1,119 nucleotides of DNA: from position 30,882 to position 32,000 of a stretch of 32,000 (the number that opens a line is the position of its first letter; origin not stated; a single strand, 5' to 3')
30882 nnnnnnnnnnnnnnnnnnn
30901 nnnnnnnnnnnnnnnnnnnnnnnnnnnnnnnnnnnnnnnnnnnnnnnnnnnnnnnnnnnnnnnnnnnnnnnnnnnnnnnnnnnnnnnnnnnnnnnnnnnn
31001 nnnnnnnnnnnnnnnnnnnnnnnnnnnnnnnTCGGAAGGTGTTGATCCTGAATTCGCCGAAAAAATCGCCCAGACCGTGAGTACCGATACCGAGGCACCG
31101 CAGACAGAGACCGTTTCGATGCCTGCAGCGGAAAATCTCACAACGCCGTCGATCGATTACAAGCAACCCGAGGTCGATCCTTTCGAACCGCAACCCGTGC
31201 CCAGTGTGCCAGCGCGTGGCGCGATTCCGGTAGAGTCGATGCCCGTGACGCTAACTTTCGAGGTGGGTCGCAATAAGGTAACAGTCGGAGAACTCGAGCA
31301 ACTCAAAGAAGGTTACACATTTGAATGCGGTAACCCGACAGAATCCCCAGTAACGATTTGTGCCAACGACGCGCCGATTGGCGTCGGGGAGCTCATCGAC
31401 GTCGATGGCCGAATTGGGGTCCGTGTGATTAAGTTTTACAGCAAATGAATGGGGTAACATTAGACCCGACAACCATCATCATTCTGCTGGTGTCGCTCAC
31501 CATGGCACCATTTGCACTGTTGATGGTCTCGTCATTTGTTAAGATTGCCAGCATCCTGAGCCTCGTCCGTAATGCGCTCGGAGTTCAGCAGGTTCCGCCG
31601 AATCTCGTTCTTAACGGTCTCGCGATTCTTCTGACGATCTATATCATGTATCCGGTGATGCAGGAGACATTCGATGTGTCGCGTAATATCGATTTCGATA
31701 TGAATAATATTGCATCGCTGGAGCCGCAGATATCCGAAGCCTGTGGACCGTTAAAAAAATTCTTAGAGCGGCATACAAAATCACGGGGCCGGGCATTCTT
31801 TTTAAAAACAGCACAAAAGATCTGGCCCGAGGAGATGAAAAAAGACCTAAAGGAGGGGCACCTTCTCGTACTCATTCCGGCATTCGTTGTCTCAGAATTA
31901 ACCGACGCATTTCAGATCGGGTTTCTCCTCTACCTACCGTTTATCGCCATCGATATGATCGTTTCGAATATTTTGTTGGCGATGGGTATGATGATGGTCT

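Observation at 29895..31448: SctQ-like T3SS protein that is mostly a giant acidic disordered region with one terminal SpoA domain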

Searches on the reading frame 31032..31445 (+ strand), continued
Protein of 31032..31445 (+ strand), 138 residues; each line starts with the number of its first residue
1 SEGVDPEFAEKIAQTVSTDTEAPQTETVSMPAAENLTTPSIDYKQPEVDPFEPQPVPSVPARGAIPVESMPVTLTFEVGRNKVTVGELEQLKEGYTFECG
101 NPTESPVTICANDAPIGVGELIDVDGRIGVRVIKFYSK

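Call 63: list_cluster_members(proteins=[P0045, P0056, P0068, P0073, P0112, P0076, P0038, P0033, P0001, P0035])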
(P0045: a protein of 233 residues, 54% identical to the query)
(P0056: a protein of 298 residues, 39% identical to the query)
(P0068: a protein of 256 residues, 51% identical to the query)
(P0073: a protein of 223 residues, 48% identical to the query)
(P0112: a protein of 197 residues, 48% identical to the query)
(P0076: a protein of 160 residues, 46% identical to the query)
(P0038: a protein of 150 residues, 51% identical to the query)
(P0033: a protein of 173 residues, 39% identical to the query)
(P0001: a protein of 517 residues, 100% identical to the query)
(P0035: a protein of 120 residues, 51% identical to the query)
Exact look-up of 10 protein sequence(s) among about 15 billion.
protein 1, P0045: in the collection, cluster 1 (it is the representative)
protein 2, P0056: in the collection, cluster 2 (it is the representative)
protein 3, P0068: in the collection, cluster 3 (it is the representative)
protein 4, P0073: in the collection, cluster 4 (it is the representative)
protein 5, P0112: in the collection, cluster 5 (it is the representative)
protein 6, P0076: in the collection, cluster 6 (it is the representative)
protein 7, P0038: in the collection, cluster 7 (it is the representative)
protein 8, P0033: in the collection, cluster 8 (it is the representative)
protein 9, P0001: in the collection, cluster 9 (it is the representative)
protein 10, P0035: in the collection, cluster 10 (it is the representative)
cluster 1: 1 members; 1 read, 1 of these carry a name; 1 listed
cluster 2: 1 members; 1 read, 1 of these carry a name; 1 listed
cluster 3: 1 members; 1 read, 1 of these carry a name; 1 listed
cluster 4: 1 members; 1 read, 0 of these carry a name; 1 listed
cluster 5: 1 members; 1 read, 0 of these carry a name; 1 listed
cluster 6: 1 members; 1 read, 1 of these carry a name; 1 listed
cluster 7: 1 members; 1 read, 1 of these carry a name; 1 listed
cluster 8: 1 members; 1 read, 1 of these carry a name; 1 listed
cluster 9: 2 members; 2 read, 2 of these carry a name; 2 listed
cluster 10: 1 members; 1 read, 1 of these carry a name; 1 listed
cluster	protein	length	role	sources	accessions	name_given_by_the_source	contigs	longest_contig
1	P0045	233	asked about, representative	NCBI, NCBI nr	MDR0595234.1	MAG: FliM/FliN family flagellar motor switch protein, partial [Puniceicoccales bacterium] | FliM/FliN family flagellar motor switch protein [Puniceicoccales bacterium]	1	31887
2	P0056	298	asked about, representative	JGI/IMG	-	flagellar motor switch/type III secretory pathway protein FliN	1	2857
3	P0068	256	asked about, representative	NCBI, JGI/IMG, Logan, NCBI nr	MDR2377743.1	MAG: FliM/FliN family flagellar motor switch protein [Puniceicoccales bacterium] | flagellar motor switch/type III secretory pathway protein FliN | FliM/FliN family flagellar motor switch protein [Puniceicoccales bacterium]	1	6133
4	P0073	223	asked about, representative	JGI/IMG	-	-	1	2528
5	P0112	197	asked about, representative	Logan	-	-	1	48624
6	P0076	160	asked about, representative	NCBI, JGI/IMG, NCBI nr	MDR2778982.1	MAG: FliM/FliN family flagellar motor switch protein [Puniceicoccales bacterium] | type III secretion system YscQ/HrcQ family protein | FliM/FliN family flagellar motor switch protein [Puniceicoccales bacterium]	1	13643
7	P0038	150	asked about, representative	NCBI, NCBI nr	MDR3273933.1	MAG: FliM/FliN family flagellar motor switch protein, partial [Puniceicoccales bacterium] | FliM/FliN family flagellar motor switch protein [Puniceicoccales bacterium]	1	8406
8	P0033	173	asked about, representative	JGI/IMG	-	flagellar motor switch/type III secretory pathway protein FliN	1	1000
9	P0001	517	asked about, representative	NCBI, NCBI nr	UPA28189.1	MAG: FliM/FliN family flagellar motor switch protein [Verrucomicrobiota bacterium]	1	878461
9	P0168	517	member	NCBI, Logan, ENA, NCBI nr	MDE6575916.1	MAG: FliM/FliN family flagellar motor switch protein [Opitutales bacterium] | FliM/FliN family flagellar motor switch protein [Opitutales bacterium]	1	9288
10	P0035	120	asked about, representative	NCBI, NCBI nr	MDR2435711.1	MAG: FliM/FliN family flagellar motor switch protein, partial [Puniceicoccales bacterium] | FliM/FliN family flagellar motor switch protein [Puniceicoccales bacterium]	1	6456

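Call 66: search_protein_families(library=pfam, proteins=[P0026, P0031, P0056, P0044, L010:4320-5180:+, L011:6979-7713:+, L013:7148-7861:+], max_evalue=1)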
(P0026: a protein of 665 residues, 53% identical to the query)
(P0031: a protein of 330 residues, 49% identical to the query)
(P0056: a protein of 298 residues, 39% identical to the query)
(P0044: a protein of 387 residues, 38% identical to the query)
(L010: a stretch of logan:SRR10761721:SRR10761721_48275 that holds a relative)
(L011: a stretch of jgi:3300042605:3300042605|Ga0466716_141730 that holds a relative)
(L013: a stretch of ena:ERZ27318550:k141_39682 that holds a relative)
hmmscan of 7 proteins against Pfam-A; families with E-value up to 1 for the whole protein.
P0026 (665 aa): 1 family
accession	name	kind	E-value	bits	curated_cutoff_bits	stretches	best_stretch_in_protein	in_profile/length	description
PF01052.25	FliMN_C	-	1.3e-13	51.1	23.8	1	594-662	3-71/73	Type III flagellar switch regulator (C-ring) FliN C-term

P0031 (330 aa): 2 families
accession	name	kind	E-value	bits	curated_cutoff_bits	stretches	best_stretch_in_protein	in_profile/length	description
PF01052.25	FliMN_C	-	5.8e-15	55.4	23.8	1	259-326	5-72/73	Type III flagellar switch regulator (C-ring) FliN C-term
PF05793.18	TFIIF_alpha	-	0.53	9.3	27.1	1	33-265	253-475/528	Transcription initiation factor IIF, alpha subunit (TFIIF-alpha)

P0056 (298 aa): 1 family
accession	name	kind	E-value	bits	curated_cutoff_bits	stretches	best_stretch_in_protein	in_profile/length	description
PF01052.25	FliMN_C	-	3.2e-14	53.1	23.8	1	228-298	2-72/73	Type III flagellar switch regulator (C-ring) FliN C-term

P0044 (387 aa): 3 families
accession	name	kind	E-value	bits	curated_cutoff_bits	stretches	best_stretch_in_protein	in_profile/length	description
PF01052.25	FliMN_C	-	1.3e-18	67.1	23.8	1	316-383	3-70/73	Type III flagellar switch regulator (C-ring) FliN C-term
PF04855.17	SNF5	-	0.16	12.1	21.8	1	54-153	19-89/225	SNF5 / SMARCB1 / INI1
PF18816.7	Importin_rep_5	-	0.24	12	27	0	158-175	10-27/52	Importin repeat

L010:4320-5180:+ (287 aa): 3 families
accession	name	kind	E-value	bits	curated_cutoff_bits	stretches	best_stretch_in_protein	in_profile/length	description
PF02120.21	Flg_hook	-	2.6e-07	30.8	29.8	1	209-268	22-81/85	Flagellar hook-length control protein FliK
PF09483.15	HpaP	-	0.034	14.7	23.8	1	198-263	24-87/90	Type III secretion protein (HpaP)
PF21596.3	Bd2520-like_N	-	0.2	12.4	27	0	191-201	28-38/51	Lactoylglutathione lyase, putative-like, N-terminal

L011:6979-7713:+ (245 aa): 0 families

L013:7148-7861:+ (238 aa): 0 families

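Call 74: list_cluster_members(proteins=[P0054, P0090, P0098, P0122, P0151, P0164, P0167, P0159, P0071, P0124])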
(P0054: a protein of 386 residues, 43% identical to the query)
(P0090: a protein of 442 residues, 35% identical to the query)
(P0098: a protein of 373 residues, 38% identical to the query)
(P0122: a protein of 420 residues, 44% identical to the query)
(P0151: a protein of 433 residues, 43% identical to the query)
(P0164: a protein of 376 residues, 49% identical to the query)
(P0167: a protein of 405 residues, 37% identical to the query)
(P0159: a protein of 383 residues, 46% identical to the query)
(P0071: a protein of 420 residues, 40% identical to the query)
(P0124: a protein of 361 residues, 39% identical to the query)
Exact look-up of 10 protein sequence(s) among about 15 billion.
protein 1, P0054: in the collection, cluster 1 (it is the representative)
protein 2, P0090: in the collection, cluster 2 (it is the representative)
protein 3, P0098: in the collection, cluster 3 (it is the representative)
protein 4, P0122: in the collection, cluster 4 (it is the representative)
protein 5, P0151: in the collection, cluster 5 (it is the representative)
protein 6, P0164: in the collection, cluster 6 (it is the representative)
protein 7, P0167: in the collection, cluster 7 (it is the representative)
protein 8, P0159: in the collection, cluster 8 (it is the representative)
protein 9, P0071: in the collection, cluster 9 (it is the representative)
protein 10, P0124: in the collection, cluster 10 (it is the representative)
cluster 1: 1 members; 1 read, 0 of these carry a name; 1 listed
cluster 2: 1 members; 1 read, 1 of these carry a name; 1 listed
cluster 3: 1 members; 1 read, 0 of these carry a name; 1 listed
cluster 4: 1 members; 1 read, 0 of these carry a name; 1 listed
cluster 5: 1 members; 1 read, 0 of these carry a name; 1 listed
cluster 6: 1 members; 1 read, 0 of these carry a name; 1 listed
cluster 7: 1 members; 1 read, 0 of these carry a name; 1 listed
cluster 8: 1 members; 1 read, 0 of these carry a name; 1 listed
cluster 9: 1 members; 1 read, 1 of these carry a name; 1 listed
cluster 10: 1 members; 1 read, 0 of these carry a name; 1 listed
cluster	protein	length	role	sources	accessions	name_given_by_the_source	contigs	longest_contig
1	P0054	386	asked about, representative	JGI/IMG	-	-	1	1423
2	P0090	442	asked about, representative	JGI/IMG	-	type III secretion system YscQ/HrcQ family protein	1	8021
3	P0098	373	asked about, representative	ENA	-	-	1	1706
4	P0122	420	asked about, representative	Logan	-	-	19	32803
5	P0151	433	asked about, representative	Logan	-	-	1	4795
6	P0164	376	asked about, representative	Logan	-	-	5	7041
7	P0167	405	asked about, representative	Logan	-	-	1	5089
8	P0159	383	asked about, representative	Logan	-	-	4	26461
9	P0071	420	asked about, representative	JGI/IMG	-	type III secretion system YscQ/HrcQ family protein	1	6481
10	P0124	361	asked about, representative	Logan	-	-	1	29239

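Call 76: find_encoding_contigs(protein=P0122, flank=9000, max_places=1)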
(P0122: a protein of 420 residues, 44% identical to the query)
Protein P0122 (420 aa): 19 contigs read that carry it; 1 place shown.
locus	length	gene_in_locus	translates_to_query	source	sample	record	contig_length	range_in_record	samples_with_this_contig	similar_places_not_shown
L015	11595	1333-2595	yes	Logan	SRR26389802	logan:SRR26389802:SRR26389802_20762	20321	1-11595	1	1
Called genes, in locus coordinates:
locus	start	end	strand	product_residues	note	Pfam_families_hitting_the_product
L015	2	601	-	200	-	?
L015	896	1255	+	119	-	-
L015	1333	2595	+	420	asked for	PF26304:FliMN_C_rel (faint), PF28396:SepQ_C (faint), PF01052:FliMN_C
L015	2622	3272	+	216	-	PF00813:FliP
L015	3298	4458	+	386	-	PF02113:Peptidase_S13, PF13354:Beta-lactamase2 (weak)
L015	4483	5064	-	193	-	-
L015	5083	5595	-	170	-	PF07321:YscO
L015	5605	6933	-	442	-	PF02874:ATP-synt_ab_N, PF00006:ATP-synt_ab, PF18269:T3SS_ATPase_C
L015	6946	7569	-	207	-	PF06635:T3SS_SCTL, PF02108:FliH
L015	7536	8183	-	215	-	-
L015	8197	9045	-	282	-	PF01514:YscJ_FliF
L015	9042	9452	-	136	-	PF09392:T3SS_needle_F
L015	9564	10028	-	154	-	-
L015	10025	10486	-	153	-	PF21033:RMD1-3 (faint), PF13432:TPR_16 (faint), PF14559:TPR_19 (faint), PF12895:ANAPC3 (faint), PF13424:TPR_12 (faint), PF00515:TPR_1 (faint), PF07719:TPR_2 (faint), PF13371:TPR_9 (weak)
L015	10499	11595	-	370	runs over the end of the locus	-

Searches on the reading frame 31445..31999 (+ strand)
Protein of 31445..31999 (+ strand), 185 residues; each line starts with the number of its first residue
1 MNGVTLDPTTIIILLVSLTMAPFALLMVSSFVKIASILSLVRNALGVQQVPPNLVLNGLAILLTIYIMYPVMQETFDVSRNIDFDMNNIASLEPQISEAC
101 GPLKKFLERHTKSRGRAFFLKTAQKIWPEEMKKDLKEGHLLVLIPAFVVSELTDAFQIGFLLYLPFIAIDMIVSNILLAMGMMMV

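Call 13: search_protein_families(library=ncbifam, proteins=[window:31445-31999:+], max_evalue=0.1)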
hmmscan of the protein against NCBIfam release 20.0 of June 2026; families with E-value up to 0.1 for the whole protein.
window:31445-31999:+ (185 aa): 4 families
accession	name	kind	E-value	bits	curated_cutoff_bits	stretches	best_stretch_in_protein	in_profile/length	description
NF009438.0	PRK12797.1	subfamily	2.1e-69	233.6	179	1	6-185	6-185/217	EscR/YscR/HrcR family type III secretion system export apparatus protein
TIGR01102.1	yscR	equivalog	1.3e-65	221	208.6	1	11-185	1-175/202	type III secretion system export apparatus subunit SctR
NF009437.0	PRK12796.1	equivalog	2.7e-47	161.3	263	1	10-185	7-186/223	EscR/YscR/HrcR family type III secretion system export apparatus protein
TIGR01103.1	fliP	equivalog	5.9e-43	146.9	217.45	1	14-185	1-166/197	flagellar type III secretion system pore protein FliP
